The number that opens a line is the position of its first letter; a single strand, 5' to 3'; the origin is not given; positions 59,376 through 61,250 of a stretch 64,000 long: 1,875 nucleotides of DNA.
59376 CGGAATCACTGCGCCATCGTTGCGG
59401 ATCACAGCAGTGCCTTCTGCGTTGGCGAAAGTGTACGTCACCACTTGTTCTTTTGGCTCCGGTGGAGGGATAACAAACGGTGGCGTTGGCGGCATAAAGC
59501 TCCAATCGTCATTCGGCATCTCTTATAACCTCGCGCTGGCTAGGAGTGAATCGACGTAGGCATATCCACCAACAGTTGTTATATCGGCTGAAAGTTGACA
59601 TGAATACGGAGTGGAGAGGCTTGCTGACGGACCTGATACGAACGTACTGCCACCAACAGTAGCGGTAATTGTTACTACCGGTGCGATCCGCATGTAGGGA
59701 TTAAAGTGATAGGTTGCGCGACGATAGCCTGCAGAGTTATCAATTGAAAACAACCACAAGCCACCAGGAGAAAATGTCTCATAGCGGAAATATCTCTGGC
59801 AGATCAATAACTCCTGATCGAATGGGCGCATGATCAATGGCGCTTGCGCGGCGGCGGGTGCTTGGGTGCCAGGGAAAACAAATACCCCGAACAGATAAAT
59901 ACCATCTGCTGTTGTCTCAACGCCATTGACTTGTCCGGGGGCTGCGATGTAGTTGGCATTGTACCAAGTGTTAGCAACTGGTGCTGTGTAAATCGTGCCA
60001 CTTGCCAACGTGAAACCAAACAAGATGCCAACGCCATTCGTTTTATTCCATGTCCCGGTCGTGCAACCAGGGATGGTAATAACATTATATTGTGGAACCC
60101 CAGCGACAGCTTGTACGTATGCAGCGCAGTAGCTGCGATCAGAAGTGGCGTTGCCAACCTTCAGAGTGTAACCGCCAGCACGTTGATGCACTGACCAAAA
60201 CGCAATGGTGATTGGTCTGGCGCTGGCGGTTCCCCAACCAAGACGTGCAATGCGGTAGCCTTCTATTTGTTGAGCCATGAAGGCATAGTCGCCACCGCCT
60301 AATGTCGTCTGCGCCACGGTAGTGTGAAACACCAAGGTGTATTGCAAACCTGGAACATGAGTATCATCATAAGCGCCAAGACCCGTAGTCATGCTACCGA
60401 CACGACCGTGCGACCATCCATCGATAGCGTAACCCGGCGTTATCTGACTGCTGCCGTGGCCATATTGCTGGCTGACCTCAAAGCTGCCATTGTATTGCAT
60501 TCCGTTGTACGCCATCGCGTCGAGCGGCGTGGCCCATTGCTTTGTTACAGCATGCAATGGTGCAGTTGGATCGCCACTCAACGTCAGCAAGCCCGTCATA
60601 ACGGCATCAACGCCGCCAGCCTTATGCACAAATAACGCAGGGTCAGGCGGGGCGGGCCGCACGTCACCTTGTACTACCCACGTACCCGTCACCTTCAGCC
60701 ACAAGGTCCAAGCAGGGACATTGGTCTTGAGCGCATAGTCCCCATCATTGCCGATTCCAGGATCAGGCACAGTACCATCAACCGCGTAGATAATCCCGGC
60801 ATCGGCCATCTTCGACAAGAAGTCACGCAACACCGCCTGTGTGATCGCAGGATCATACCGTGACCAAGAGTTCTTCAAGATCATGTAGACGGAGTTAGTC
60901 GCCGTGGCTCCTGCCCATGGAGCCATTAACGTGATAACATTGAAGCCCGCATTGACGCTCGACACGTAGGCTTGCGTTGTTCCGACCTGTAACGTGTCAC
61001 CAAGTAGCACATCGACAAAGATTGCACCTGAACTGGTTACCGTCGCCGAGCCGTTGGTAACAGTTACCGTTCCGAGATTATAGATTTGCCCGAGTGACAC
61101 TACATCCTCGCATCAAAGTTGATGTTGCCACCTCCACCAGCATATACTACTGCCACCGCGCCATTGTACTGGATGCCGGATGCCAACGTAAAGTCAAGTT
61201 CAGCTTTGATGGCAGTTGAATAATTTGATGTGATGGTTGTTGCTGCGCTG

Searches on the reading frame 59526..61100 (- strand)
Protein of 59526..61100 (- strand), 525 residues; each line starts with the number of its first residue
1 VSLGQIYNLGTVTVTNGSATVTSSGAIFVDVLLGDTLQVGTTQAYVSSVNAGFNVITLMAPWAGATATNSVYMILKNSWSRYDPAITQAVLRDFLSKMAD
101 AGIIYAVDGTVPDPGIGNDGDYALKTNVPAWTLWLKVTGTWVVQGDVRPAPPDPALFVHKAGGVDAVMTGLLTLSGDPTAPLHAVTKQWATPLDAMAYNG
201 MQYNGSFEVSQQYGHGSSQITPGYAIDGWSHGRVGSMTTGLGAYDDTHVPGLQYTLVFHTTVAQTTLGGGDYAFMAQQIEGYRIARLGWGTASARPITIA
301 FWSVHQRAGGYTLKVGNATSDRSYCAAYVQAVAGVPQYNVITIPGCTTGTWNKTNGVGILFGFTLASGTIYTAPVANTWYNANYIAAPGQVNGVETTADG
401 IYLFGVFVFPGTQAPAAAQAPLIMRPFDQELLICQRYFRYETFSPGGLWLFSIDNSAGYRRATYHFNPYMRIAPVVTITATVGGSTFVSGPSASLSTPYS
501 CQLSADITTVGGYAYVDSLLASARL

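Call 9: search_protein_families(library=phrogs, proteins=[window:59526-61100:-], max_evalue=0.00001)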
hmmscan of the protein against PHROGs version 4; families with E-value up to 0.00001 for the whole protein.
window:59526-61100:- (525 aa): 2 families
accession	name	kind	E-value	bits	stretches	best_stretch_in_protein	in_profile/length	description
phrog_17834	-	unknown function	1.2e-06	28.8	1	7-72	7-76/458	-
phrog_24607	-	tail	4.9e-06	26.3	1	7-111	5-111/674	tail protein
